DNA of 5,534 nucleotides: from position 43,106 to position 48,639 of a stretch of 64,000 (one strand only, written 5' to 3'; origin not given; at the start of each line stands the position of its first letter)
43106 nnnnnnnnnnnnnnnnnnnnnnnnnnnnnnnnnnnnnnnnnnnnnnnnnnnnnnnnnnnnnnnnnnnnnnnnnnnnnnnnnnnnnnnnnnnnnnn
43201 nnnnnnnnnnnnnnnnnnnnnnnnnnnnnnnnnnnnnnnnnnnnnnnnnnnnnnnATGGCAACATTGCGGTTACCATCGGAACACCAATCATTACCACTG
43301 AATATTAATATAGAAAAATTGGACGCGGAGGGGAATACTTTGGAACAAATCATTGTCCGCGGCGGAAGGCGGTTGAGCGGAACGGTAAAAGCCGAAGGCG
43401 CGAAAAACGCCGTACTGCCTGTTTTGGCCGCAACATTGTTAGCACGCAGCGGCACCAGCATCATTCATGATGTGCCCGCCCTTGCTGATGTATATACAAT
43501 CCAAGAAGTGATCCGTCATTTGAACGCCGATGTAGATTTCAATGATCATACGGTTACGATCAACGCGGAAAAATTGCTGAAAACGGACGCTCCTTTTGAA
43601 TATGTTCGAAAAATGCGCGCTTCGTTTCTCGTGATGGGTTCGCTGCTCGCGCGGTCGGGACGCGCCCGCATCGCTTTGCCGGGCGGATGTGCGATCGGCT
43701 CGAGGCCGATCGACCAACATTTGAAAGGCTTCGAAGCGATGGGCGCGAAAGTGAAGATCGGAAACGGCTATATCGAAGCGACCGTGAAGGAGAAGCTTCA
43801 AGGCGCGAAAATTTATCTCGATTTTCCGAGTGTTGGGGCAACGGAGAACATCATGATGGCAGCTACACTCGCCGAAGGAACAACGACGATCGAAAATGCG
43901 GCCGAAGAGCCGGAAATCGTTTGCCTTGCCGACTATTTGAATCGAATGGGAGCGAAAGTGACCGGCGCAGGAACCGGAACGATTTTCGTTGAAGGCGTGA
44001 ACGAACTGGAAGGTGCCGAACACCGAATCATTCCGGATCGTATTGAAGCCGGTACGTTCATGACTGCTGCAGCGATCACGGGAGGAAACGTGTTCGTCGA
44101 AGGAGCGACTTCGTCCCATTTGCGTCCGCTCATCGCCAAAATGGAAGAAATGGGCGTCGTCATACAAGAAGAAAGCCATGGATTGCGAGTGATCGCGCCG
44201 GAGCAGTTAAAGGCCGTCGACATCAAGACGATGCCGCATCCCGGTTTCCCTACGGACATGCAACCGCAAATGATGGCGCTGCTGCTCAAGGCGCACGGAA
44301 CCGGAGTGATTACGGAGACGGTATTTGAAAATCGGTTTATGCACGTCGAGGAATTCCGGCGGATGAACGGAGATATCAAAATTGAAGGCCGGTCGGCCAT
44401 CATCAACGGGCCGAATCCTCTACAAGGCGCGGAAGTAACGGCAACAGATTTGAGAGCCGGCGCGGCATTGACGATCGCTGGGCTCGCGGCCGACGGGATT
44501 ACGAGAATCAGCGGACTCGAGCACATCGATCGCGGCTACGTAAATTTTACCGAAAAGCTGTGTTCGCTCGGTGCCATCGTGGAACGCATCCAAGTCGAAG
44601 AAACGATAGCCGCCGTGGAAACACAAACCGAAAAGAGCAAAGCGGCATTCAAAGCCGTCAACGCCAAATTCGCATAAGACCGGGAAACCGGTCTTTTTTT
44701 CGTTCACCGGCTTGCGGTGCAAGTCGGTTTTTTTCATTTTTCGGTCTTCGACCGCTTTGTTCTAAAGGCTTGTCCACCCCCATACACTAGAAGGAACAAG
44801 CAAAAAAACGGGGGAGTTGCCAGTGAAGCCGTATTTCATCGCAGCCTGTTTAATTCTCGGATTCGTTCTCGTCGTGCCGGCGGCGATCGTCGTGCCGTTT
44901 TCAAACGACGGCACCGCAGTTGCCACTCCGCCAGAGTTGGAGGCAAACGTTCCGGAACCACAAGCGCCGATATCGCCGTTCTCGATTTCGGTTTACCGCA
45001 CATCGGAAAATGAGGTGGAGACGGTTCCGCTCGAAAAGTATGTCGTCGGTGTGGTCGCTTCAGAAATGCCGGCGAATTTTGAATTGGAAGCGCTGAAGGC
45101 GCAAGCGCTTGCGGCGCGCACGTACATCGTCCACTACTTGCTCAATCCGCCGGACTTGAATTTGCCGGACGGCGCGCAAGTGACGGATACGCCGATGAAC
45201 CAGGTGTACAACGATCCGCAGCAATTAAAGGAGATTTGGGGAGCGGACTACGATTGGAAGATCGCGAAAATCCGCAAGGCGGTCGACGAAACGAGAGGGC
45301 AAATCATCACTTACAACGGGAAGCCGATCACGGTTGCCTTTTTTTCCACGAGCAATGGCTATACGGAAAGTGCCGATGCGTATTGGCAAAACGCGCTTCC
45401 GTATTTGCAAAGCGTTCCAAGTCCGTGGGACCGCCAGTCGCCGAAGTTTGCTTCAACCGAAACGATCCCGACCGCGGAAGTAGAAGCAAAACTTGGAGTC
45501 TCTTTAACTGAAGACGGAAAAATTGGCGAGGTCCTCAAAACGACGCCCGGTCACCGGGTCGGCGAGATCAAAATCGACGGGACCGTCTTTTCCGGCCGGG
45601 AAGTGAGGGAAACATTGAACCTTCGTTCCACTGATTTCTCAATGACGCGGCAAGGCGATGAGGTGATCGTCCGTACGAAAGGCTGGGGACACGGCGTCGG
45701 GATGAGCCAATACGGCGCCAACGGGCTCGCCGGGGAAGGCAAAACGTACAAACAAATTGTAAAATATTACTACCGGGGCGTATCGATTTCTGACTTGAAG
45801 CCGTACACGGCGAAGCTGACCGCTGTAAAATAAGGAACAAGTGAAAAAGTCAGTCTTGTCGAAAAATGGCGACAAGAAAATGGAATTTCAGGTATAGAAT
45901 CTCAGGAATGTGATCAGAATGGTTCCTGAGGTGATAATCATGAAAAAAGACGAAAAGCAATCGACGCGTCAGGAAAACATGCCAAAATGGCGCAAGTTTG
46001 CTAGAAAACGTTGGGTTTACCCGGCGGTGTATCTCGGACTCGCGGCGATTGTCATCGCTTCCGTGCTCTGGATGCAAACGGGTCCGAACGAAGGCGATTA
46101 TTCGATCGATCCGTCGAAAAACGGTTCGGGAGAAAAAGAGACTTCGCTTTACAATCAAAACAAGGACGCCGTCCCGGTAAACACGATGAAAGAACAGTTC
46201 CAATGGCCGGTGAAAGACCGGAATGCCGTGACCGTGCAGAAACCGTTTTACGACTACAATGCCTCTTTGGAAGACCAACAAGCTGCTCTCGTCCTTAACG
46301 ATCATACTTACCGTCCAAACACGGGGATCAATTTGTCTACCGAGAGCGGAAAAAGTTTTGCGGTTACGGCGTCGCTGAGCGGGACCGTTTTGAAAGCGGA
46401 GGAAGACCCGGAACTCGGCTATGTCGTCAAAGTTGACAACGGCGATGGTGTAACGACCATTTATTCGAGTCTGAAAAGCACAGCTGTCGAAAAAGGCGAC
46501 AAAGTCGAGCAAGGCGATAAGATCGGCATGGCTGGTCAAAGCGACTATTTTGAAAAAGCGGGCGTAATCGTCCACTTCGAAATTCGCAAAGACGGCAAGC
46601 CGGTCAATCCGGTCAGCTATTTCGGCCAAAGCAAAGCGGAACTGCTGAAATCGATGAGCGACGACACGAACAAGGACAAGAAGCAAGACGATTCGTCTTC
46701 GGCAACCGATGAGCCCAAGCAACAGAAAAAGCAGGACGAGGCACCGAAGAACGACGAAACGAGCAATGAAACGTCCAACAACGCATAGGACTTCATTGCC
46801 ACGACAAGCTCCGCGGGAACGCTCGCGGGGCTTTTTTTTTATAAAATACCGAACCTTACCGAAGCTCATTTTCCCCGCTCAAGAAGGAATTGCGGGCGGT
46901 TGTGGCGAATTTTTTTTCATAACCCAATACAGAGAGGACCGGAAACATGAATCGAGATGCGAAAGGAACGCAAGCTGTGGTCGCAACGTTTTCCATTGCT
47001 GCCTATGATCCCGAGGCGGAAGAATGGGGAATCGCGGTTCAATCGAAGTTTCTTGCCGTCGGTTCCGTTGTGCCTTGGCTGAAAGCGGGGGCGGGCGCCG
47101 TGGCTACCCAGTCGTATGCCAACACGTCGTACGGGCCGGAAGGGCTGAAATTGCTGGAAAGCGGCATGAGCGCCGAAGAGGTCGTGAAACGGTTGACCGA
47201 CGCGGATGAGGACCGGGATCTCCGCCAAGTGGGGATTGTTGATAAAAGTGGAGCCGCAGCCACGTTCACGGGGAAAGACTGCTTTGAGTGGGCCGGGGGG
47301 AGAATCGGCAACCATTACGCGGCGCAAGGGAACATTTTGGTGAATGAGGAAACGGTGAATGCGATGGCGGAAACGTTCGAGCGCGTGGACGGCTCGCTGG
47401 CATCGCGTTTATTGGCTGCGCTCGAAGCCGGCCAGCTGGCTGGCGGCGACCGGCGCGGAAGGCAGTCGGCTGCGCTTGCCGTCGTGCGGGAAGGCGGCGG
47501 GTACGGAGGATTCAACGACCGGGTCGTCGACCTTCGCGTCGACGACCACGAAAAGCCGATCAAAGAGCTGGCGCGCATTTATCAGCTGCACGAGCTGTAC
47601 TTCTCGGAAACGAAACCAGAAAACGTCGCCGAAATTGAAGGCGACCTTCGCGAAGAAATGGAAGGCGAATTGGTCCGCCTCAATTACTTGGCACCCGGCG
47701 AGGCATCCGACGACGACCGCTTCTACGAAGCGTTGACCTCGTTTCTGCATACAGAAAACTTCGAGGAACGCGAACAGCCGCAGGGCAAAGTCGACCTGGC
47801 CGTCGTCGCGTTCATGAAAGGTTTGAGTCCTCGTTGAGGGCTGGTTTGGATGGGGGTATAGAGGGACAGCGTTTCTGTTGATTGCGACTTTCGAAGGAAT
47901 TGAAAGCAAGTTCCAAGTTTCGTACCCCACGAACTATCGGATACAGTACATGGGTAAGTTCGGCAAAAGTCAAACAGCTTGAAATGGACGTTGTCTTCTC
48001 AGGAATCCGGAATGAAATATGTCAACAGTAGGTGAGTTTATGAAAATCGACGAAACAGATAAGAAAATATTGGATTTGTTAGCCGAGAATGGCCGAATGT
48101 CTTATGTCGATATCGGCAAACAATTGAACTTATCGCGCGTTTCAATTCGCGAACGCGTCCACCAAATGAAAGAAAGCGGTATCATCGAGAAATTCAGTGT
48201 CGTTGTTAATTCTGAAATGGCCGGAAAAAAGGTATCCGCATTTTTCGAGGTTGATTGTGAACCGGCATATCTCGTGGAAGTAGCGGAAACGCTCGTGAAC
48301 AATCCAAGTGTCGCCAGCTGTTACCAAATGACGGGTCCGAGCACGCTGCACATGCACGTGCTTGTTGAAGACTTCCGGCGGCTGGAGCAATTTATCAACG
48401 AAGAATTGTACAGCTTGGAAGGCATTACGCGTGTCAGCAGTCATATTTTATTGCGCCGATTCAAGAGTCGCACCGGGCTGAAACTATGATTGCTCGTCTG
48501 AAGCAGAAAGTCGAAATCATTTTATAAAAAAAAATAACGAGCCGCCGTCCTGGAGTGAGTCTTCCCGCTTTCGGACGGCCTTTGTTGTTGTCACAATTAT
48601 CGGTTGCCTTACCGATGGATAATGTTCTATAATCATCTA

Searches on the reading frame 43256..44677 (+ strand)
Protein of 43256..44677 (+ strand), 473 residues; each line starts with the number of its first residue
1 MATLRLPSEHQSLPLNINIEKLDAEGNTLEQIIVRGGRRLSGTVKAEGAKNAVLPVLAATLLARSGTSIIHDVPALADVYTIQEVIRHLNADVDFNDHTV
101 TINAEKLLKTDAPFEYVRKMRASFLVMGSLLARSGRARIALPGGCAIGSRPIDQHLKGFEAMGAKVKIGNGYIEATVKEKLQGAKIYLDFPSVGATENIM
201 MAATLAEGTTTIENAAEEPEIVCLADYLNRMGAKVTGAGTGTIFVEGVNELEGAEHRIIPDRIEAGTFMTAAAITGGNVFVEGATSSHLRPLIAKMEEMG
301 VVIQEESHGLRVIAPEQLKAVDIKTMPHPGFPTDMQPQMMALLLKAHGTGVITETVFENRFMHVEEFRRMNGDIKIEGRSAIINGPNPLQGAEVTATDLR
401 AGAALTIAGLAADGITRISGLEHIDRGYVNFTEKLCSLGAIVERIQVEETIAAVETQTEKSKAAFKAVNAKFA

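Call 32: search_protein_families(library=pfam, proteins=[window:43256-44677:+])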
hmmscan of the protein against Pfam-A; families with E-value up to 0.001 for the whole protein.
window:43256-44677:+ (473 aa): 1 family
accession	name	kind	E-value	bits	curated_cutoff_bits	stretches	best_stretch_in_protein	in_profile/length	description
PF00275.25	EPSP_synthase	-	3.9e-117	391.9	22.8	1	34-435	1-417/417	EPSP synthase (3-phosphoshikimate 1-carboxyvinyltransferase)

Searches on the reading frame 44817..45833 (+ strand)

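Call 32: search_protein_families(library=pfam, proteins=[window:44817-45833:+])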
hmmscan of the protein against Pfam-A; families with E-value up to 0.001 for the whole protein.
window:44817-45833:+ (338 aa): 1 family
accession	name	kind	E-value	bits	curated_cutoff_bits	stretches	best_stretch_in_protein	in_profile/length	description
PF08486.15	SpoIID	-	6.9e-27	94.4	23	1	61-166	2-97/97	Stage II sporulation protein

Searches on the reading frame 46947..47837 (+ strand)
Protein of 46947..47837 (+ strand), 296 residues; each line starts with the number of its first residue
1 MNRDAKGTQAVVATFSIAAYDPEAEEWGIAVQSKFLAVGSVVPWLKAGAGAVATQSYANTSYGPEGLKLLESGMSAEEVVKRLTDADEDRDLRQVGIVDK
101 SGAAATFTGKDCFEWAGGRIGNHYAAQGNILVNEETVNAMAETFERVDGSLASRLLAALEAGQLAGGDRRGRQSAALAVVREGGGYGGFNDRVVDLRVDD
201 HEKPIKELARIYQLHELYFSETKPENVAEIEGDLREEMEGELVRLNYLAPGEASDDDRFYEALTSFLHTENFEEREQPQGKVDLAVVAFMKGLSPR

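Call 32: search_protein_families(library=pfam, proteins=[window:46947-47837:+])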
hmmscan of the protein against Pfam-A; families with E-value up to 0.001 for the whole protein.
window:46947-47837:+ (296 aa): 2 families
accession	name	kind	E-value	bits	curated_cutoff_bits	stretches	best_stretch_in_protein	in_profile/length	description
PF06267.17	DUF1028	-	2.3e-79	266.2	26.2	1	14-208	1-193/193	Family of unknown function (DUF1028)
PF08823.16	PG_binding_2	-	2.3e-11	44.3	21.1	1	218-290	1-74/74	Putative peptidoglycan binding domain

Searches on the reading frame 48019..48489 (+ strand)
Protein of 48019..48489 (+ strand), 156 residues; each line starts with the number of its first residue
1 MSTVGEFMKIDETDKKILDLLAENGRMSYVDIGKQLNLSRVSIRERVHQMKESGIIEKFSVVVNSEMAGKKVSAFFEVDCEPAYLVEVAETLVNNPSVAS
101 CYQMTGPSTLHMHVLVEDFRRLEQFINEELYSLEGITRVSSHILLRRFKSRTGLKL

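Call 32: search_protein_families(library=pfam, proteins=[window:48019-48489:+])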
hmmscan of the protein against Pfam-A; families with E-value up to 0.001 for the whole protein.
window:48019-48489:+ (156 aa): 5 families
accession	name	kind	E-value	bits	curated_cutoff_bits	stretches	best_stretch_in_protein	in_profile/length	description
PF01037.27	AsnC_trans_reg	-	1.1e-16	60.9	25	1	77-146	2-72/73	Lrp/AsnC ligand binding domain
PF13404.12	HTH_AsnC-type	-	1e-13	51.3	27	1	10-50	1-41/42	AsnC-type helix-turn-helix domain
PF13412.12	HTH_24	-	6.7e-12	45.2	21.9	1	10-57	1-48/48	Winged helix-turn-helix DNA-binding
PF08280.17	HTH_Mga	-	1.2e-10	41.6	23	1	8-66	1-58/59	M protein trans-acting positive regulator (MGA) HTH domain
PF24034.1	DUF7343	-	0.0002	21.6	27.6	1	14-61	5-53/62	Domain of unknown function (DUF7343)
